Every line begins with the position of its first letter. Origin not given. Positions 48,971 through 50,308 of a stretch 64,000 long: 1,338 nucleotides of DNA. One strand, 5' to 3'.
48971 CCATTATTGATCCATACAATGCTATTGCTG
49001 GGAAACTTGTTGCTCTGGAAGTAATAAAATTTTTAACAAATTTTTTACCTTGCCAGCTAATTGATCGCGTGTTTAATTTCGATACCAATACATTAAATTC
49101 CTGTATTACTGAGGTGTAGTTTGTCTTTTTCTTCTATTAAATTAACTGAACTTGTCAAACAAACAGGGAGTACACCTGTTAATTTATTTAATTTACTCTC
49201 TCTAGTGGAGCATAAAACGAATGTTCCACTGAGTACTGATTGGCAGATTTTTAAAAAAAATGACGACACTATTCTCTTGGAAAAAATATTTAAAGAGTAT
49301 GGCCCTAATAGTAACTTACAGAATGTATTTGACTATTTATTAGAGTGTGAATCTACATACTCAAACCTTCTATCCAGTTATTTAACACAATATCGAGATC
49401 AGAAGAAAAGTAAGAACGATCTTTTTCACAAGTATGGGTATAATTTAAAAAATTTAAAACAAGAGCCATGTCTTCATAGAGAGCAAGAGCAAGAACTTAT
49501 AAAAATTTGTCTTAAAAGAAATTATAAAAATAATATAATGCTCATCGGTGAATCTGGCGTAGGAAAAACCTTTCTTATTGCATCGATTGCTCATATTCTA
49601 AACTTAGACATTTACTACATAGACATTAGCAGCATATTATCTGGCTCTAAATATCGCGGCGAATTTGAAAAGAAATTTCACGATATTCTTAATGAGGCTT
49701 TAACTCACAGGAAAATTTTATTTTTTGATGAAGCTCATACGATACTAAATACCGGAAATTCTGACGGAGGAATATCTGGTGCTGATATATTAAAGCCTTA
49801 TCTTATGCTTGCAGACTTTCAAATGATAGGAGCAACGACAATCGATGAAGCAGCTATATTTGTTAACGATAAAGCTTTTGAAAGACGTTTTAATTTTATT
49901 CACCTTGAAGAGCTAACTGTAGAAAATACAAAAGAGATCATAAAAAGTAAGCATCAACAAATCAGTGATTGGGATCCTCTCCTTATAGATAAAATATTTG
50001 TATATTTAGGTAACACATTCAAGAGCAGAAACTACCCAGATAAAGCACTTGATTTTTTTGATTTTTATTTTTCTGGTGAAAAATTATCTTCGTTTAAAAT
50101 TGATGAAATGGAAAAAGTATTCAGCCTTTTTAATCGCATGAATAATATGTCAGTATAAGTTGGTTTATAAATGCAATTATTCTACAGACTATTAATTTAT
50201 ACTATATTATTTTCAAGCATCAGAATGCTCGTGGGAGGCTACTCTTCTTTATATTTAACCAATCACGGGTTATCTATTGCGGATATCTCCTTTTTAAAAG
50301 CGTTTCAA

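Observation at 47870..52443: E1-like peptide-modification cluster with microcin C / pantocin gene logic but a precursor that fits neither class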

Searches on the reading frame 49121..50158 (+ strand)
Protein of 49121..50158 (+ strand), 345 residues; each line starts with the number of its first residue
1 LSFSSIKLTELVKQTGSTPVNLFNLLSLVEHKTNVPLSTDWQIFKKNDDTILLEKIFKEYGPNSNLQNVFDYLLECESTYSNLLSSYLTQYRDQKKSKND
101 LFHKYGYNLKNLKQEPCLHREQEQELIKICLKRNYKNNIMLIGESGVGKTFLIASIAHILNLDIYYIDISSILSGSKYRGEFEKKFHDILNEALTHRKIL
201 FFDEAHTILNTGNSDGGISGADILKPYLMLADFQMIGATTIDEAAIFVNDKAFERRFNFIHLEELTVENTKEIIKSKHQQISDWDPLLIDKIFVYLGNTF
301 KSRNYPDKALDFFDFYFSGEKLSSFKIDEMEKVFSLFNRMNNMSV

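Call 3: search_protein_families(library=pfam, proteins=[window:49121-50158:+], max_evalue=0.1)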
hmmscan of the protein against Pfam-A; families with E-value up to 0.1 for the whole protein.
window:49121-50158:+ (345 aa): 25 families
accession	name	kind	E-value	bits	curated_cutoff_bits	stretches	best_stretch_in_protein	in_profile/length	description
PF00004.35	AAA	-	3.4e-14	53.9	21.2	1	139-215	1-76/131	ATPase family associated with various cellular activities (AAA)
PF07728.20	AAA_5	-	5.2e-06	27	22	1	138-207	1-77/139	AAA domain (dynein-related subfamily)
PF13191.12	AAA_16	-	7.1e-06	27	32.6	1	118-163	3-51/167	AAA ATPase domain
PF13401.12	AAA_22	-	7.5e-06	26.7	27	1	135-249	4-109/130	AAA domain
PF13173.12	AAA_14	-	0.00014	22.3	27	1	137-208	3-74/129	AAA domain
PF05621.17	TniB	-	0.00043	20.2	22.4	0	195-264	118-186/189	Bacterial TniB protein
PF01695.23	IstB_IS21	-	0.00053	20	24.1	1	122-192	79-150/238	IstB-like ATP binding protein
PF12775.13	AAA_7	-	0.0019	18.2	25.8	1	134-175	31-75/181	P-loop containing dynein motor region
PF03193.22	RsgA_GTPase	-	0.003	17.8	30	1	99-164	70-134/174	RsgA GTPase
PF00005.33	ABC_tran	-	0.0051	17.9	25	1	132-161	7-36/137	ABC transporter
PF25201.1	nSTAND6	-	0.0052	17.3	27.7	1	123-163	5-45/148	Novel STAND NTPase 6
PF16796.11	Microtub_bd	-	0.0059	17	27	1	95-155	52-110/155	Microtubule binding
PF05496.18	RuvB_N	-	0.008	16.4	27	1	132-209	28-97/159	Holliday junction DNA helicase RuvB P-loop domain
PF01637.24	ATPase_2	-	0.0089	16.3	33.2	1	120-199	4-87/225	ATPase domain predominantly from Archaea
PF12780.13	AAA_8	-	0.0093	15.7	25.6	1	124-204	11-90/259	P-loop containing dynein motor region D4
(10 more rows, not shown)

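Call 4: search_protein_families(library=ncbifam, proteins=[window:49121-50158:+], max_evalue=0.1)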
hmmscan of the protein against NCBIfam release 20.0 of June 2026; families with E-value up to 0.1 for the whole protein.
window:49121-50158:+ (345 aa): 40 families (the best 25 are shown)
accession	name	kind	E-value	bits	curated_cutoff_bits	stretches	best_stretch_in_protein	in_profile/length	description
TIGR02639.1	ClpA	equivalog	2.4e-39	135.2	993.15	1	92-316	158-404/734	ATP-dependent Clp protease ATP-binding subunit ClpA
TIGR03346.1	chaperone_ClpB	equivalog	3e-36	125.1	1232.1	1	95-314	149-390/853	ATP-dependent chaperone ClpB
NF008263.0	PRK11034.1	equivalog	2.4e-32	111.7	1350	1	93-314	160-403/758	ATP-dependent Clp protease ATP-binding subunit ClpA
TIGR03345.1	VI_ClpV1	equivalog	2.6e-30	105.4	884.95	1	64-314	132-404/852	type VI secretion system ATPase TssH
NF008118.0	PRK10865.1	equivalog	3.6e-29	101.3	1417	1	111-315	174-396/857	ATP-dependent chaperone ClpB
NF033607.0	disagg_AAA_ClpG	exception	1.8e-27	95.7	1900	1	111-315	257-481/932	AAA family protein disaggregase ClpG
NF033606.1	heat_AAA_ClpK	exception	7.4e-27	93.6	1900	1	110-323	277-510/949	heat shock survival AAA family ATPase ClpK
NF041006.2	cell_div_CdvC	equivalog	1.8e-07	30.4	650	1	137-217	135-219/370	cell division protein CdvC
TIGR01243.1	CDC48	subfamily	8.2e-06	24.4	802.65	1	137-209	213-284/733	CDC48 family AAA ATPase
NF003745.1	PRK05342.1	equivalog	9e-06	24.8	359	1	135-180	108-152/418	ATP-dependent Clp protease ATP-binding subunit ClpX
NF009883.0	PRK13341.1-4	equivalog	2.1e-05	22.6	668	1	126-276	45-182/729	AAA family ATPase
NF038214.1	IS21_help_AAA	equivalog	6.5e-05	22.7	200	1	114-204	69-159/232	IS21-like element helper ATPase IstB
NF000868.0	PRK00080.1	equivalog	9.3e-05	21.5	282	1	134-208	49-114/330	Holliday junction branch migration DNA helicase RuvB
TIGR00635.1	ruvB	equivalog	0.00012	21.2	299.05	1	134-208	28-93/305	Holliday junction branch migration DNA helicase RuvB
NF003229.0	PRK04195.1-5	equivalog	0.00015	20.7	280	1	134-218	40-124/413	replication factor C large subunit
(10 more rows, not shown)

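Call 35: search_solved_structures(query=window:49121-50158:+, max_evalue=0.001, show_alignments=1)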
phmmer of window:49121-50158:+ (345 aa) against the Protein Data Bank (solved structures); distinct sequences matched with E-value up to 0.001: 104 (the best 60 are shown).
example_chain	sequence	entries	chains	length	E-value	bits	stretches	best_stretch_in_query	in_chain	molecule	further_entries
9if4_A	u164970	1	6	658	1.4e-34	123.2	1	113-314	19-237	ATP-dependent Clp protease ATP-binding subunit ClpC1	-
8a8u_A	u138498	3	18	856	2.4e-34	122.5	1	113-314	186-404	ATP-dependent Clp protease ATP-binding subunit ClpC1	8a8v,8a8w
8ycx_A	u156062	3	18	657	9.1e-34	120.6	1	113-314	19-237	ATP-dependent Clp protease ATP-binding subunit ClpC1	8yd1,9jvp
8xon_S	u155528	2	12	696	3.2e-32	115.5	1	104-316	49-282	NDP-hexose 4-ketoreductase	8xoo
6d00_1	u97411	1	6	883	3.4e-32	115.4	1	113-318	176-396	Calcarisporiella thermophila Hsp104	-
4hse_A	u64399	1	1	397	1.1e-31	113.7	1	97-315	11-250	Chaperone protein ClpB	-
6azy_A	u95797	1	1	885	2.4e-31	112.7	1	113-318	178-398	Heat shock protein Hsp104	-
1qvr_A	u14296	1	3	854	2.7e-31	112.5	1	96-315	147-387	ClpB protein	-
6uqe_A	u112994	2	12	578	6.7e-31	111.2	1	115-315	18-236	ATP-dependent Clp protease ATP-binding subunit ClpA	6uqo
1ksf_X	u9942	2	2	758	1.2e-30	110.3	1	115-315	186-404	ATP-DEPENDENT CLP PROTEASE ATP-BINDING SUBUNIT CLPA | ClpA protein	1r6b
6w1z_A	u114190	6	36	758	1.2e-30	110.3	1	115-315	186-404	ATP-dependent Clp protease ATP-binding subunit ClpA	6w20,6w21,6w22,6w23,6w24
7uiv_A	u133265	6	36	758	1.3e-30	110.2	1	115-315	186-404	ATP-dependent Clp protease ATP-binding subunit ClpA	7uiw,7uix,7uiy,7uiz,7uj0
4d2q_A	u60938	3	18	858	6.6e-30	107.9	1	111-322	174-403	CLPB | CHAPERONE PROTEIN CLPB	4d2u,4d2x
6oax_C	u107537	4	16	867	6.8e-30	107.9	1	111-322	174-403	Hyperactive disaggregase ClpB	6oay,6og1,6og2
6og3_E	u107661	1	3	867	6.9e-30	107.9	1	111-322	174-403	Hyperactive disaggregase ClpB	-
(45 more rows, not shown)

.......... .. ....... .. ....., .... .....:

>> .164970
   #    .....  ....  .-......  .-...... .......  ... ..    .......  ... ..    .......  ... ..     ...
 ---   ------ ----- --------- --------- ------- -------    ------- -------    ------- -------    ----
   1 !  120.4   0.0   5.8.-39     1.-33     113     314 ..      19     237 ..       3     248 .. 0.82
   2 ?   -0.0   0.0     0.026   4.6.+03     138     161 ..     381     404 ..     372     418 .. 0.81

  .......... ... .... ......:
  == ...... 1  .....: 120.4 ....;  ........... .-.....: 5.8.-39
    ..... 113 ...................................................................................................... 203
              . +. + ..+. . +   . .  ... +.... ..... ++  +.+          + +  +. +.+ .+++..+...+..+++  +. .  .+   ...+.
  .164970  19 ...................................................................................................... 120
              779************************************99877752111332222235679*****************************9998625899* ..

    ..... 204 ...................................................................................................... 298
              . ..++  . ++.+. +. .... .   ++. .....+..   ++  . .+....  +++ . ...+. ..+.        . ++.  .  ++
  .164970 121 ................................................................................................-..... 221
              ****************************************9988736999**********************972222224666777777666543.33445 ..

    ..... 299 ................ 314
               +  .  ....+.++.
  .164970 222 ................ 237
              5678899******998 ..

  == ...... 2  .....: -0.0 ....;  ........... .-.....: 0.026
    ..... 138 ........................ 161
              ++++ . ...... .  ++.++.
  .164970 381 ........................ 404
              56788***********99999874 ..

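Call 53: find_homologous_proteins(query=window:49121-50158:+, max_evalue=1e-10)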
Query window:49121-50158:+ (345 aa): 4762 proteins with E <= 1e-10 among 8000 candidates; the best 120 are listed.
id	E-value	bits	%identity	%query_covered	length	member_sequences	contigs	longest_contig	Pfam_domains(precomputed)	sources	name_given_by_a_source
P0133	1.0e-207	707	92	100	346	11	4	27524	PF00004.36,PF13401.13,PF07728.21,PF13191.13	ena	-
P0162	1.1e-189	648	83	100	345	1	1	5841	PF00004.36,PF13401.13,PF07728.21,PF13191.13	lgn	-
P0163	9.5e-187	638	83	100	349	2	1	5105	PF00004.36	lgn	-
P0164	6.6e-171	586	76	99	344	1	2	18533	PF00004.36,PF13401.13,PF07728.21,PF13191.13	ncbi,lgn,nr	ncbi:MAG: ATP-dependent Clp protease ATP-binding subunit [Legionella sp.]|nr:ATP-dependent Clp prote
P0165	1.6e-161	555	74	100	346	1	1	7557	PF00004.36,PF07728.21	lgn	-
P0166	2.4e-158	545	71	100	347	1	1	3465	PF13173.13,PF00004.36,PF13401.13,PF07728.21,PF13191.13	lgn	-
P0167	1.3e-144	500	67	100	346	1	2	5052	PF00004.36,PF07728.21,PF05621.18,PF13191.13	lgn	-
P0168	1.6e-142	493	68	95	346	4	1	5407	PF00004.36,PF13401.13,PF07728.21,PF13191.13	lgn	-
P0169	2.6e-140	486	65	98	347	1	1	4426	PF00004.36,PF13401.13,PF07728.21,PF13191.13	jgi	-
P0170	1.9e-136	473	66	93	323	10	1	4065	PF13173.13,PF00004.36,PF07728.21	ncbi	ncbi:TPA: AAA family ATPase, partial [Legionella pneumophila]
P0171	1.3e-124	434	60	96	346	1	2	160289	PF13173.13,PF00004.36,PF07728.21,PF05621.18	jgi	jgi:ATP-dependent Clp protease ATP-binding subunit ClpC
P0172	7.1e-123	428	60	94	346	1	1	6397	PF13173.13,PF00004.36,PF13401.13,PF05496.19,PF07728.21,PF05621.18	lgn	-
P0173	7.1e-115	402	60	89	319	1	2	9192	PF00004.36,PF13401.13,PF07728.21,PF13191.13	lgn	-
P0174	4.9e-85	304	47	94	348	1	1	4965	PF13173.13,PF00004.36,PF05621.18,PF13191.13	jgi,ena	-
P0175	1.6e-52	197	38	77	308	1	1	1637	PF13173.13,PF00004.36,PF05621.18,PF13191.13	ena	-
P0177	1.6e-45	174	45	64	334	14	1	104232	PF13173.13,PF12775.14,PF00004.36,PF07728.21,PF05621.18,PF13191.13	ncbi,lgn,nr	ncbi:TPA: ATP-dependent Clp protease ATP-binding subunit [Streptococcus suis]|nr:ATP-dependent Clp p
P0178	4.6e-37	146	42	59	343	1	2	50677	PF13173.13,PF00004.36,PF07728.21,PF05621.18,PF13191.13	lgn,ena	-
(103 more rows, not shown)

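Call 55: find_encoding_contigs(protein=P0177, flank=6000, max_places=2)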
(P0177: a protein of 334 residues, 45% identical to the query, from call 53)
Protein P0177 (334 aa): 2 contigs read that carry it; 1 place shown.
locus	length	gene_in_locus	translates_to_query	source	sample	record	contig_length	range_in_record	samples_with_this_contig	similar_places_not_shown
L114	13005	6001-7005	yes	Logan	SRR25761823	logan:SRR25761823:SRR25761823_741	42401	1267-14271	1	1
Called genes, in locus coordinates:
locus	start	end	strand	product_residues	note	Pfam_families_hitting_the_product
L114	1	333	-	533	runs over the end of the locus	?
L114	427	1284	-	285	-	PF09313:TehB-like, PF03848:TehB, PF05175:MTS, PF13489:Methyltransf_23, PF08241:Methyltransf_11, PF08242:Methyltransf_12, PF13649:Methyltransf_25, PF13847:Methyltransf_31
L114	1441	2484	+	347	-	PF08240:ADH_N, PF16912:Glu_dehyd_C (weak), PF00107:ADH_zinc_N, PF13602:ADH_zinc_N_2 (weak)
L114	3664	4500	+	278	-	PF01381:HTH_3 (weak), PF21259:Rgg_C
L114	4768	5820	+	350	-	PF00899:ThiF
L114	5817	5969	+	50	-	-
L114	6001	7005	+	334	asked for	PF05621:TniB (faint), PF13191:AAA_16 (weak), PF12775:AAA_7 (weak), PF00004:AAA, PF07728:AAA_5 (weak), PF13173:AAA_14 (weak)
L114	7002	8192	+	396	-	PF07690:MFS_1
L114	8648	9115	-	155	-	PF01668:SmpB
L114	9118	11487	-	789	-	PF08206:OB_RNB, PF17876:CSD2, PF00773:RNB, PF00575:S1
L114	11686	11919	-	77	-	PF03840:SecG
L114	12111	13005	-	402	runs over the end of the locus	PF12832:MFS_1_like, PF00083:Sugar_tr, PF07690:MFS_1, PF05977:MFS_3, PF00083:Sugar_tr, PF07690:MFS_1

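Call 56: find_encoding_contigs(protein=P0178, flank=6000, max_places=2)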
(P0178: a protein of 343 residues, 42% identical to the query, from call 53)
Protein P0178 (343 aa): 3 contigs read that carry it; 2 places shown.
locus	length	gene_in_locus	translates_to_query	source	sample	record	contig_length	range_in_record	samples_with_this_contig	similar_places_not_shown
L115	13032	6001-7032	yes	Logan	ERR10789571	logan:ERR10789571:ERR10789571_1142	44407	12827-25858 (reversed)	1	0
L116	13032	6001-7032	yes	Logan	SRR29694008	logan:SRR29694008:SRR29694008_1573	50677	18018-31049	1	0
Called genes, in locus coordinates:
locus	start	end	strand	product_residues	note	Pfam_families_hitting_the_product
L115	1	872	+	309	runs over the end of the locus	PF00881:Nitroreductase (weak)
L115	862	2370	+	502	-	PF02624:YcaO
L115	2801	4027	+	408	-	PF07690:MFS_1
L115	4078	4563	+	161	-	PF13420:Acetyltransf_4 (weak), PF00583:Acetyltransf_1, PF13673:Acetyltransf_10, PF13508:Acetyltransf_7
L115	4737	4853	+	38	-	-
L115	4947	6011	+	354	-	PF00899:ThiF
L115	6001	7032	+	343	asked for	PF13173:AAA_14 (faint), PF13191:AAA_16 (weak), PF05621:TniB (faint), PF07728:AAA_5 (weak), PF00004:AAA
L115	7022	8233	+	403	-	PF07690:MFS_1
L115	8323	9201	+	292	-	PF08241:Methyltransf_11 (weak), PF08242:Methyltransf_12 (weak), PF13649:Methyltransf_25, PF13847:Methyltransf_31 (weak)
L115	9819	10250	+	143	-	-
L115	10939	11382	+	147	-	-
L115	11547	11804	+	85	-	PF04956:TrbC (weak), PF18895:T4SS_pilin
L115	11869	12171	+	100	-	PF12666:PrgI (faint)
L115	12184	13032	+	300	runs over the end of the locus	-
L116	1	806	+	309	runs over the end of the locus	PF00881:Nitroreductase (weak)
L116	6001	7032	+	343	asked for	PF13173:AAA_14 (faint), PF13191:AAA_16 (weak), PF05621:TniB (faint), PF07728:AAA_5 (weak), PF00004:AAA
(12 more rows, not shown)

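Call 73: predict_structure(alignment_id=A3)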
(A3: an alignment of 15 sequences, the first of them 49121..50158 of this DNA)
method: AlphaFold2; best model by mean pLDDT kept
length: 345 residues; sequences in the alignment: 15
mean_pLDDT: 82.6   pTM: 0.64
mean pLDDT of the five models: 82.6, 82.2, 81.5, 81.2, 79.7
residues with pLDDT >= 90: 104; 70-90: 187; 50-70: 50; < 50: 4
segments of 3 or more residues with pLDDT < 50: none
pLDDT, mean of each block of 10 residues (from residue 1): 81 82 83 66 61 85 86 84 78 60 87 87 95 90 92 94 91 70 85 91 83 56 85 92 80 86 93 87 86 92 90 83 68 88 65
secondary structure, 60 per line:
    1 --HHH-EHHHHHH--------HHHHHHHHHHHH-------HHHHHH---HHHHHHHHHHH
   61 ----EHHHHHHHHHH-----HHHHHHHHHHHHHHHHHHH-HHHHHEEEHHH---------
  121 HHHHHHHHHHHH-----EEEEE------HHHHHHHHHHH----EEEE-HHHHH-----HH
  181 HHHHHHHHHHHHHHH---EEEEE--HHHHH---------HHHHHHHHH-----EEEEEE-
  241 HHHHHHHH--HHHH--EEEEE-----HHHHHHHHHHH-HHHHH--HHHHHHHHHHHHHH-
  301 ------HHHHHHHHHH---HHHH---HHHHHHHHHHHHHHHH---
elements in order: H8-13 H22-33 H41-46 H50-60 H66-75 H81-99 H101-105 E106-108 H121-132 E138-142 H149-159 E164-167 H169-173 H179-195 E199-203 H206-210 H220-228 E234-239 H241-248 H251-254 E257-261 H267-277 H279-283 H286-299 H307-316 H320-323 H327-342

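Call 76: fold_search(model_id=the predicted structure, library=pdb)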
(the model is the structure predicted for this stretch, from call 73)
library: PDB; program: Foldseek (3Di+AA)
matches with E <= 10: 1844; with E <= 0.001: 965
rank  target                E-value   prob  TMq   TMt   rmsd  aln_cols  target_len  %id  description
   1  9if4_B                7.3e-17  1.00  0.59  0.38   3.6       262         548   32  Structure of the Mycobacterium Tuberculosis ClpC1P1P2 complex bound to the activator Bz-Leu-Leu (released 2025-08-27)
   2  9if4_C                9.5e-17  1.00  0.58  0.36   3.8       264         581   32  Structure of the Mycobacterium Tuberculosis ClpC1P1P2 complex bound to the activator Bz-Leu-Leu (released 2025-08-27)
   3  8xon_P                1.0e-16  1.00  0.55  0.33   9.1       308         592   28  Cryo-EM structure of the ClpC1:ClpP1P2 degradation complex in Streptomyces hawaiiensis (released 2024-03-27)
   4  9rai_b                2.4e-16  1.00  0.58  0.27  16.0       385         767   24  Structure of the S.aureus MecA/ClpC/ClpP degradation system (released 2025-09-10)
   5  9if4_D                3.8e-16  1.00  0.54  0.33   3.0       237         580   35  Structure of the Mycobacterium Tuberculosis ClpC1P1P2 complex bound to the activator Bz-Leu-Leu (released 2025-08-27)
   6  8xoo_O                5.3e-16  1.00  0.57  0.35   2.8       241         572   34  Cryo-EM structure of the ClpC1:ClpP1P2 degradation complex in Streptomyces hawaiiensis (released 2024-03-27)
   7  9rai_c                5.9e-16  1.00  0.57  0.27  16.6       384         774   25  Structure of the S.aureus MecA/ClpC/ClpP degradation system (released 2025-09-10)
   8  8a8u_A                6.2e-16  1.00  0.56  0.35   3.1       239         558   35  Mycobacterium tuberculosis ClpC1 hexamer structure (released 2022-10-26)
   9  8a8u_D                6.5e-16  1.00  0.55  0.34   3.2       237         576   35  Mycobacterium tuberculosis ClpC1 hexamer structure (released 2022-10-26)
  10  8a8u_C                6.5e-16  1.00  0.55  0.34   3.3       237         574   35  Mycobacterium tuberculosis ClpC1 hexamer structure (released 2022-10-26)
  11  9jvp_B                6.9e-16  1.00  0.54  0.32   3.3       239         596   34  CryoEM structure of M. tuberculosis ClpC1P1P2 complex bound to bortezomib, conformation 3 (released 2025-03-19)
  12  8a8u_B                1.1e-15  1.00  0.57  0.36   5.1       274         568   32  Mycobacterium tuberculosis ClpC1 hexamer structure (released 2022-10-26)
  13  9rai_d                1.1e-15  1.00  0.56  0.27  15.5       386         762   24  Structure of the S.aureus MecA/ClpC/ClpP degradation system (released 2025-09-10)
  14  7uiy_D                1.3e-15  1.00  0.58  0.36   3.9       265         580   33  ClpAP complex bound to ClpS N-terminal extension, class IIIa (released 2022-10-26)
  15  8yd1_D                1.5e-15  1.00  0.58  0.38   4.4       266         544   32  CryoEM structure of M. tuberculosis ClpC1P1P2 complex bound to bortezomib, conformation 1 (released 2025-03-19)
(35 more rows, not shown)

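Call 103: search_protein_families(library=padloc, proteins=[window:49121-50158:+], max_evalue=0.001)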
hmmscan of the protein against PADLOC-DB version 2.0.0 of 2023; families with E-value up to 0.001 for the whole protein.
window:49121-50158:+ (345 aa): 7 families
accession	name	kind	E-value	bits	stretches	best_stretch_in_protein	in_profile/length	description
PDLC04232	IetA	-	1.8e-10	38.8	1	133-208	113-186/330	-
PDLC02196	IetA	-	1.7e-07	29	1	134-206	120-190/374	-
PDLC04231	IetA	-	2.9e-05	22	1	136-215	117-194/262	-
PDLC04789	PDC-S01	-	4.5e-05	20.7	1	132-213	13-90/375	-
PDLC02164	Avs2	-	5.9e-05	19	1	53-157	259-365/1504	-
PDLC03838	DolB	-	0.0001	19.7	0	106-171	136-201/375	-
PDLC04984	PDC-S27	-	0.00035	17.6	0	119-156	6-43/474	-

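Call 104: search_protein_families(library=ncbifam, proteins=[L115:4078-4563:+], max_evalue=0.001)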
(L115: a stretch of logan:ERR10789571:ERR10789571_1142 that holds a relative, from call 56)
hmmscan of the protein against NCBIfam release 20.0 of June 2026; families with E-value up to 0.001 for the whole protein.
L115:4078-4563:+ (161 aa): 9 families
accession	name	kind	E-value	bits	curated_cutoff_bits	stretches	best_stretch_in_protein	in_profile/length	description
NF053587.1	SpmdActasePaiA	equivalog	1.8e-11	44.1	250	1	1-136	1-147/172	spermidine/spermine N(1)-acetyltransferase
TIGR01575.1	rimI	equivalog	6e-10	39.4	86.4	1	46-141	19-117/132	ribosomal protein S18-alanine N-acetyltransferase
NF041158.1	Spm_actase_Thplmales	equivalog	2.3e-08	34.4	225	1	3-106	2-109/115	spermidine N(1)-acetyltransferase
NF007853.0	PRK10562.1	equivalog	2.3e-06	27.9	125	1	60-141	51-125/146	N-acetyltransferase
TIGR03585.1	PseH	equivalog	6.4e-06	26.3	93.1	1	57-144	51-141/156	UDP-4-amino-4,6-dideoxy-N-acetyl-beta-L-altrosamine N-acetyltransferase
NF007807.0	PRK10514.1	equivalog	1.8e-05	24.7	134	1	5-140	5-126/147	acetyltransferase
NF040503.1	resist_ArsN1a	equivalog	3.8e-05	23.5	170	1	45-143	36-140/159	arsinothricin resistance N-acetyltransferase ArsN1 family A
NF040504.1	resist_ArsN1b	equivalog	0.0004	20.2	210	1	48-139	39-136/159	arsinothricin resistance N-acetyltransferase ArsN1 family B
NF005840.0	PRK07757.1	equivalog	0.00071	19.5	154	0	58-139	43-121/153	N-acetyltransferase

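Call 109: search_protein_families(library=pfam, proteins=[L114:5817-5969:+], max_evalue=0.01)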
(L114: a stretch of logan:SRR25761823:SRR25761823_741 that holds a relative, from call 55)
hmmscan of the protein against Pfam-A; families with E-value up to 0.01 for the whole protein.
L114:5817-5969:+ (50 aa): 0 families
